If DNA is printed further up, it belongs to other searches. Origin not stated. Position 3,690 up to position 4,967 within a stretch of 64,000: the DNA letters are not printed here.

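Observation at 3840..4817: Fusion of a TudS-like DUF523 Fe-S domain to an ECF-S-component-like membrane domain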

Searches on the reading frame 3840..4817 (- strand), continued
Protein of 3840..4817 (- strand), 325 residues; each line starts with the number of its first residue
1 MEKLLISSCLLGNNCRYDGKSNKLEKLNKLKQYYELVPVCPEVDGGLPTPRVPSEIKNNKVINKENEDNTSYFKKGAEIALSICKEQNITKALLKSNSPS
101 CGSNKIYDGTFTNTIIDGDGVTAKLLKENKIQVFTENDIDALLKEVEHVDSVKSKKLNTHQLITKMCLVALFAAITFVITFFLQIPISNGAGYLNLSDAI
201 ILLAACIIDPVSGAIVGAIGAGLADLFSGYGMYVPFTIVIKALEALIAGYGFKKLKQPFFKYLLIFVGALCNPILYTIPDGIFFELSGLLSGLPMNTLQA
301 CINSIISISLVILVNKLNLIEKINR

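Call 19: search_solved_structures(query=window:3840-4817:-, max_evalue=1, show_alignments=3)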
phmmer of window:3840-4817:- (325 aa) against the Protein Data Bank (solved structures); distinct sequences matched with E-value up to 1: 5.
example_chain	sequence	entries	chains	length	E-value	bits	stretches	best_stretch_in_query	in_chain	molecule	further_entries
6z92_A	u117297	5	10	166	1.3e-32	117.1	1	2-143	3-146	DUF523 domain-containing protein | TudS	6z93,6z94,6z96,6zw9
4hzu_S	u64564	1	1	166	1.1e-05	28.6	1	167-313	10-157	Predicted membrane protein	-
3p5n_A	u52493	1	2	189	0.0087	19.1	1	155-299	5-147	Riboflavin uptake protein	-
9ik8_E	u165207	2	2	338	0.16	15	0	219-250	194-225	scFv16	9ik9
8xos_E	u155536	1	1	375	0.17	14.8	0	219-251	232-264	scFv16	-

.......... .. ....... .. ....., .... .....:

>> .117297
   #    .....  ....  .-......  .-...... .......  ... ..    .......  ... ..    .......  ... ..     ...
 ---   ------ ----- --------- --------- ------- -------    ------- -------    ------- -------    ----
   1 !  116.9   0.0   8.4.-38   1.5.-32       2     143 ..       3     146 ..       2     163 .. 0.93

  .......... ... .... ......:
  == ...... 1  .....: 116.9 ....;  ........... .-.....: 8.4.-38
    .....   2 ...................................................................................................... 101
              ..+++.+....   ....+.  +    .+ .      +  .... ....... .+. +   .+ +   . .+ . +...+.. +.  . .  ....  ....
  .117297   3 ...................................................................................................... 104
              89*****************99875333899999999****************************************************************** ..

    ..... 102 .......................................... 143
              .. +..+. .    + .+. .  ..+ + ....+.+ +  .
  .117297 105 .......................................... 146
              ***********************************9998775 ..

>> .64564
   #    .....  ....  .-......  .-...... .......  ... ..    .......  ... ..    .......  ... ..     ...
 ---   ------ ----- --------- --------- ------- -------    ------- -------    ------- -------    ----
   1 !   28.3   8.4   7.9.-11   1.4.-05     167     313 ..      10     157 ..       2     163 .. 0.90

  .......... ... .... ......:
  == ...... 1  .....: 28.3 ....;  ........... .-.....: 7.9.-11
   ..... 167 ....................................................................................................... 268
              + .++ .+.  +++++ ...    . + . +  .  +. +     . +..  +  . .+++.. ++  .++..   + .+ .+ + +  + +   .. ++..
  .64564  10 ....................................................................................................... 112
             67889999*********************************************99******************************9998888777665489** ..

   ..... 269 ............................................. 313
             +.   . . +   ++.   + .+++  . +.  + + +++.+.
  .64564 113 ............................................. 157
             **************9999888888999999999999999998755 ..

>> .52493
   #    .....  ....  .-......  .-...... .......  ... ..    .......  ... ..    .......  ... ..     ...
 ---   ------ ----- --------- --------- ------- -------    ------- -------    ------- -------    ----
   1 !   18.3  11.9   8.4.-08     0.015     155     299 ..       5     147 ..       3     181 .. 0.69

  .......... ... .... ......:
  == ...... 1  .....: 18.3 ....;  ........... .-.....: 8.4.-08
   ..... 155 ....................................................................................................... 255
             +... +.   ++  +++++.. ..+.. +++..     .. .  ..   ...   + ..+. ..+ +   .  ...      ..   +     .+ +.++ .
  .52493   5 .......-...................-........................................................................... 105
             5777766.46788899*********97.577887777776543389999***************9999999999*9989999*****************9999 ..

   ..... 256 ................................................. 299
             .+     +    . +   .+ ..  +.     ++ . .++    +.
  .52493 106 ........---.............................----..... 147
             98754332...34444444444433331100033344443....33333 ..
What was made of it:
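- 4791..4793 (-): Cys9 codon, first cluster ligand (equivalent to TudS_A Cys10). Arg16, the equivalent of phosphate-binding Arg17, follows at 4770-4772. Residue-by-residue alignment to 6z92 (call 19).
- On TudS / 2-thiouracil desulfurase (PF04463): C9, C40 and C101 align (call 19).
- The TudS active site shows no sign of new specificity (call 19).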

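Call 21: find_encoding_contigs(protein=P0004, flank=10000, max_places=4)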
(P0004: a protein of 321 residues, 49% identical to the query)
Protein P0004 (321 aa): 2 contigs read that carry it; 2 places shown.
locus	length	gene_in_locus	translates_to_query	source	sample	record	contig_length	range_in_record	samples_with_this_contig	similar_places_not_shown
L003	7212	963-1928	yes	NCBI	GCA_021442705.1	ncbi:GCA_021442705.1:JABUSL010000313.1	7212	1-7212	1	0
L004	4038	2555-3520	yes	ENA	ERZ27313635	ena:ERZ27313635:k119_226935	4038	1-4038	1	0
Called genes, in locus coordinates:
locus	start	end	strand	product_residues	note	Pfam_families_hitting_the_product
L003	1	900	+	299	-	PF00999:Na_H_Exchanger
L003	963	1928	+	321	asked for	PF04463:2-thiour_desulf, PF07155:ECF-ribofla_trS, PF12822:ECF_trnsprt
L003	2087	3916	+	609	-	PF00009:GTP_EFTU, PF01926:MMR_HSR1 (weak), PF03144:GTP_EFTU_D2, PF22042:EF-G_D2, PF14492:EFG_III, PF00679:EFG_C, PF21018:BipA_C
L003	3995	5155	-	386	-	PF00990:GGDEF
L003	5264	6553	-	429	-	PF19289:PmbA_TldD_3rd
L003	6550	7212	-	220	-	PF19289:PmbA_TldD_3rd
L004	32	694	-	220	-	PF00702:Hydrolase, PF13419:HAD_2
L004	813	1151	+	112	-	-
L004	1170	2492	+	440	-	PF00999:Na_H_Exchanger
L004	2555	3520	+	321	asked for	PF04463:2-thiour_desulf, PF07155:ECF-ribofla_trS, PF12822:ECF_trnsprt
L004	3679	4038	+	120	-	?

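Call 22: find_encoding_contigs(protein=P0001, flank=10000, max_places=4)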
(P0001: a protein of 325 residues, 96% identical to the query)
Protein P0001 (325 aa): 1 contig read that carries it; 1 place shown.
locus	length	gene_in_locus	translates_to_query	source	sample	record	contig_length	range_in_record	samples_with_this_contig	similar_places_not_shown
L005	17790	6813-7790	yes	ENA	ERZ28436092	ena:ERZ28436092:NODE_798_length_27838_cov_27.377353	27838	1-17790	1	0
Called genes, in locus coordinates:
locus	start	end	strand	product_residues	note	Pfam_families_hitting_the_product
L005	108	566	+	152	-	-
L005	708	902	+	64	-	PF00830:Ribosomal_L28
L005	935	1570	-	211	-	-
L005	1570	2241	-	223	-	PF00834:Ribul_P_3_epim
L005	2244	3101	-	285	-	PF02421:FeoB_N (faint), PF16745:RsgA_N, PF03193:RsgA_GTPase, PF01926:MMR_HSR1 (weak)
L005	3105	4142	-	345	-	PF21016:RlmN_N, PF04055:Radical_SAM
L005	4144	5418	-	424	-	-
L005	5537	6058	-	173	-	-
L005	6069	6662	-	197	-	PF00625:Guanylate_kin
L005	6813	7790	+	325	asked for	PF04463:2-thiour_desulf, PF07155:ECF-ribofla_trS, PF12822:ECF_trnsprt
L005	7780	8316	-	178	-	PF00588:SpoU_methylase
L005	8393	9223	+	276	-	PF01633:Choline_kinase, PF01636:APH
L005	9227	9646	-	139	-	PF07486:Hydrolase_2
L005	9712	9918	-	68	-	-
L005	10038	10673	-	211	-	PF00923:TAL_FSA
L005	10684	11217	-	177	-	PF00719:Pyrophosphatase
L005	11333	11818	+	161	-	-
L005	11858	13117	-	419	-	PF00583:Acetyltransf_1 (faint)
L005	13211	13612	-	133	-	PF02823:ATP-synt_DE_N, PF00401:ATP-synt_DE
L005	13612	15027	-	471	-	PF02874:ATP-synt_ab_N, PF00006:ATP-synt_ab, PF22919:ATP-synt_VA_C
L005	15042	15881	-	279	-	PF00231:ATP-synt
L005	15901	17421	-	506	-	PF02874:ATP-synt_ab_N, PF00006:ATP-synt_ab, PF00306:ATP-synt_ab_C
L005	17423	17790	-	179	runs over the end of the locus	PF00213:OSCP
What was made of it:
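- No conserved neighbours between the two fused lineages (calls 21, 22).
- Tried and rejected: Nothing is shared (calls 21, 22).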

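Call 41: predict_structure(alignment_id=A2)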
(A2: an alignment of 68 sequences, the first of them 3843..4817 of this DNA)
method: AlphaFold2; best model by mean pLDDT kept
length: 325 residues; sequences in the alignment: 68
mean_pLDDT: 88.6   pTM: 0.62
mean pLDDT of the five models: 88.6, 87.5, 87.0, 86.7, 86.2
residues with pLDDT >= 90: 192; 70-90: 111; 50-70: 22; < 50: 0
segments of 3 or more residues with pLDDT < 50: none
pLDDT, mean of each block of 10 residues (from residue 1): 93 69 84 95 86 84 91 96 98 92 80 85 97 95 87 68 92 95 79 84 95 97 94 94 95 92 93 87 79 86 93 89 77
secondary structure, 60 per line:
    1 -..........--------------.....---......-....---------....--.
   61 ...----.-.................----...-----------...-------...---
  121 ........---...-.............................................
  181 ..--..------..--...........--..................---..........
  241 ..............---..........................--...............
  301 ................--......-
elements in order: E2-7 H8-11 H26-30 E34-39 H41-44 E54-57 E60-63 H70-86 E91-93 E105-107 E115-117 H121-128 E132-134 H136-182 H197-207 H210-227 H231-254 H258-283 H286-316 H319-324
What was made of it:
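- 3843..4331 (-): ECF S-component domain, residues 163-325. Six helices: 163-182, 197-207, 210-227, 231-254, 258-283, 286-316. Model (call 41).
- On Group-II ECF transporter S-component: The model has six helices (call 41).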

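Call 43: fold_search(model_id=the predicted structure, library=pdb)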
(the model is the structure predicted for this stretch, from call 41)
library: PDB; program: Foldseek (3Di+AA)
matches with E <= 10: 396; with E <= 0.001: 8
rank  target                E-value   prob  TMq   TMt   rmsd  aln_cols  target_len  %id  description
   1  6zw9_A                3.8e-13  1.00  0.43  0.89   2.3       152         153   43  [4Fe-4S]-dependent thiouracil desulfidase TudS (DUF523Vcz) soaked with 4-thiouracil (S-SAD data) (released 2020-09-30)
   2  6z93_A                5.4e-13  1.00  0.43  0.89   2.1       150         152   43  [4Fe-4S]-dependent thiouracil desulfidase TudS (DUF523Vcz) (released 2020-09-30)
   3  6z96_A                7.2e-13  1.00  0.43  0.88   2.3       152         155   43  [4Fe-4S]-dependent thiouracil desulfidase TudS (DUF523Vcz) soaked with 4-thiouracil (12.65 keV, 7.125 keV (Fe-SAD) and (released 2020-09-30)
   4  6z92_B                8.0e-13  1.00  0.43  0.89   2.0       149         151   43  [4Fe-4S]-dependent thiouracil desulfidase TudS (DUF523Vcz) solved by Fe-SAD phasing (released 2020-09-30)
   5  6z92_A                1.3e-12  1.00  0.43  0.89   2.0       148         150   43  [4Fe-4S]-dependent thiouracil desulfidase TudS (DUF523Vcz) solved by Fe-SAD phasing (released 2020-09-30)
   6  4hzu_S                6.4e-05  1.00  0.43  0.82   2.1       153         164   23  Structure of a bacterial energy-coupling factor transporter (released 2013-04-17)
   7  5kbw_A                3.0e-04  1.00  0.42  0.75   3.0       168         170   20  Crystal structure of TmRibU, the riboflavin-binding S subunit from the Thermotoga maritima ECF transporter (released 2016-06-29)
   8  5kbw_B                4.3e-04  1.00  0.42  0.74   3.2       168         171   19  Crystal structure of TmRibU, the riboflavin-binding S subunit from the Thermotoga maritima ECF transporter (released 2016-06-29)
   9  5kc0                  1.6e-03  1.00  0.40  0.73   3.1       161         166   19  Crystal structure of TmRibU, hexagonal crystal form (released 2016-06-29)
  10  4tkr_B                4.0e-03  1.00  0.41  0.67   3.8       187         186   15  Native-SAD phasing for ThiT from Listeria monocytogenes serovar. (released 2014-06-18)
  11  5kc4_E                4.2e-03  1.00  0.39  0.73   3.1       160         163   18  Structure of TmRibU, orthorhombic crystal form (released 2016-06-29)
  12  3p5n_A                6.2e-03  1.00  0.39  0.72   3.4       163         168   25  Structure and mechanism of the S component of a bacterial ECF transporter (released 2010-11-03)
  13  3rlb_A                9.3e-03  1.00  0.40  0.70   3.4       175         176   20  Crystal structure at 2.0 A of the S-component for thiamin from an ECF-type ABC transporter (released 2011-06-29)
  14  4dve_C                9.8e-03  1.00  0.36  0.58   5.2       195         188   19  Crystal structure at 2.1 A of the S-component for biotin from an ECF-type ABC transporter (released 2012-08-29)
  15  3rlb_B                1.7e-02  1.00  0.39  0.67   3.7       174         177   20  Crystal structure at 2.0 A of the S-component for thiamin from an ECF-type ABC transporter (released 2011-06-29)
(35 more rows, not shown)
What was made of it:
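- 4413..4817 (-): TudS / DUF523 [4Fe-4S] desulfidase domain, residues 1-135. Foldseek TM 0.89, rmsd 2.0-2.3 A, 43% identity (call 43).
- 3843..4331 (-): Foldseek 4hzu_S TM 0.82, TmRibU 0.75, ThiT 0.67-0.70 (call 43).
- On TudS / 2-thiouracil desulfurase (PF04463): Foldseek against 6z92/6zw9: TM 0.89 normalised by target length, rmsd 2.0-2.3 A (call 43).
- On Group-II ECF transporter S-component: TM 0.82 to 4hzu_S, and 0.54-0.75 to RibU, ThiT, BioY, FolT and PanT (call 43).
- On PdxU / HmpT (PdxU2) vitamin-B6 S-components (COG4720): 4hzu_S is the best PDB hit (calls 19, 43).
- Closest known: RibU riboflavin S-component. Same: Same Pfam family name and the same fold (TM 0.72-0.75, call 43).
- Best PDB matches by sequence and by structure are 4hzu_S (calls 19, 43).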

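Call 74: find_encoding_contigs(protein=P0048, flank=4000, max_places=3)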
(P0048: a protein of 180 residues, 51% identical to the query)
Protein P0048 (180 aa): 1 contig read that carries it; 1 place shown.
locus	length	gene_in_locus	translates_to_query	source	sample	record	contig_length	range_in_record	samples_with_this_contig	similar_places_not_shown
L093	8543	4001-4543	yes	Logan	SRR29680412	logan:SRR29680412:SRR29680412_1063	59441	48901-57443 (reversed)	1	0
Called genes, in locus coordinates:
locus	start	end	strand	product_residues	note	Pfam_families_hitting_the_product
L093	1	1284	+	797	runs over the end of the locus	PF02687:FtsX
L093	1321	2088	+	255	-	PF00005:ABC_tran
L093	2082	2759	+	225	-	PF00072:Response_reg, PF00486:Trans_reg_C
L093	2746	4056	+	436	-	PF00512:HisKA, PF02518:HATPase_c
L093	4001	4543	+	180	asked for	PF04463:2-thiour_desulf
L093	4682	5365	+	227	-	-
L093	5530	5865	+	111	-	PF06486:DUF1093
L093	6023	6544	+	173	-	PF14512:TM1586_NiRdase (faint), PF00881:Nitroreductase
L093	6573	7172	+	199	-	PF01569:PAP2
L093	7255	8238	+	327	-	PF00389:2-Hacid_dh, PF02826:2-Hacid_dh_C, PF03446:NAD_binding_2 (weak)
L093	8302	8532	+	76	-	-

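Call 75: find_encoding_contigs(protein=P0031, flank=4000, max_places=3)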
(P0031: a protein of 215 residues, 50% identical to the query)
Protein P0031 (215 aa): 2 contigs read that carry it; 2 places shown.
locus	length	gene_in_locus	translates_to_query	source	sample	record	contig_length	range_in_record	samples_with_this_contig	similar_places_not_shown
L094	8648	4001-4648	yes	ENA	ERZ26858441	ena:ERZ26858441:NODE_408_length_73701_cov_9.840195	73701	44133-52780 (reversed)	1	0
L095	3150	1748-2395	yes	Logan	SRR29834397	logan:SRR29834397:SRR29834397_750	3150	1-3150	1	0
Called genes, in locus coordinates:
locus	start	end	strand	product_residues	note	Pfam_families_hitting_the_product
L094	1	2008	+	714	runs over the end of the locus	PF09371:Tex_N, PF22706:Tex_central_region, PF16921:Tex_YqgF, PF14635:HHH_7, PF12836:HHH_3, PF17674:HHH_9, PF00575:S1, PF23459:S1_RRP5, +1 more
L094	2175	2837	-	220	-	PF00440:TetR_N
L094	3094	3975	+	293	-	PF02588:YitT_membrane, PF10035:DUF2179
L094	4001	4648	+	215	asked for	PF04463:2-thiour_desulf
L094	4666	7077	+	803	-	PF01915:Glyco_hydro_3_C, PF14310:Fn3-like, PF00933:Glyco_hydro_3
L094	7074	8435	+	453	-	PF01554:MatE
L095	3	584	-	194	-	?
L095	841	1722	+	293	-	PF02588:YitT_membrane, PF10035:DUF2179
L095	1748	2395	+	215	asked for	PF04463:2-thiour_desulf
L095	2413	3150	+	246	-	?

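Call 76: find_encoding_contigs(protein=P0006, flank=4000, max_places=3)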
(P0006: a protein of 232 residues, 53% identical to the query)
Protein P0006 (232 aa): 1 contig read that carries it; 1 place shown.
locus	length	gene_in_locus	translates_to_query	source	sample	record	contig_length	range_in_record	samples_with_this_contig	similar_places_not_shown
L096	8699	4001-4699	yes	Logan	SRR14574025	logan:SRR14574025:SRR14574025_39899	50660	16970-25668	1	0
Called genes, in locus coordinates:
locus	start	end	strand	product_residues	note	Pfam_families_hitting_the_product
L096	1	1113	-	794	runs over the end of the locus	PF01588:tRNA_bind, PF03483:B3_4, PF03484:B5, PF17759:tRNA_synthFbeta, PF03147:FDX-ACB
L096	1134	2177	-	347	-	PF02912:Phe_tRNA-synt_N, PF01409:tRNA-synt_2d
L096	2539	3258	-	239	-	PF22435:MRM3-like_sub_bind, PF08032:SpoU_sub_bind (weak), PF00588:SpoU_methylase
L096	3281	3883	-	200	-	PF01863:YgjP-like, PF10263:SprT-like (weak)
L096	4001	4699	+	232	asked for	PF04463:2-thiour_desulf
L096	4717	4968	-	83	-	-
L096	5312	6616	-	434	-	PF00005:ABC_tran, PF13304:AAA_21 (faint), PF17912:OB_MalK (faint), PF08402:TOBE_2 (weak)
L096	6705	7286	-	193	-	PF13556:HTH_30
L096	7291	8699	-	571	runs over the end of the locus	PF00128:Alpha-amylase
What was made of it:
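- TudS neighbours: the three stand-alone TudS loci examined share no neighbours (calls 74-76).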
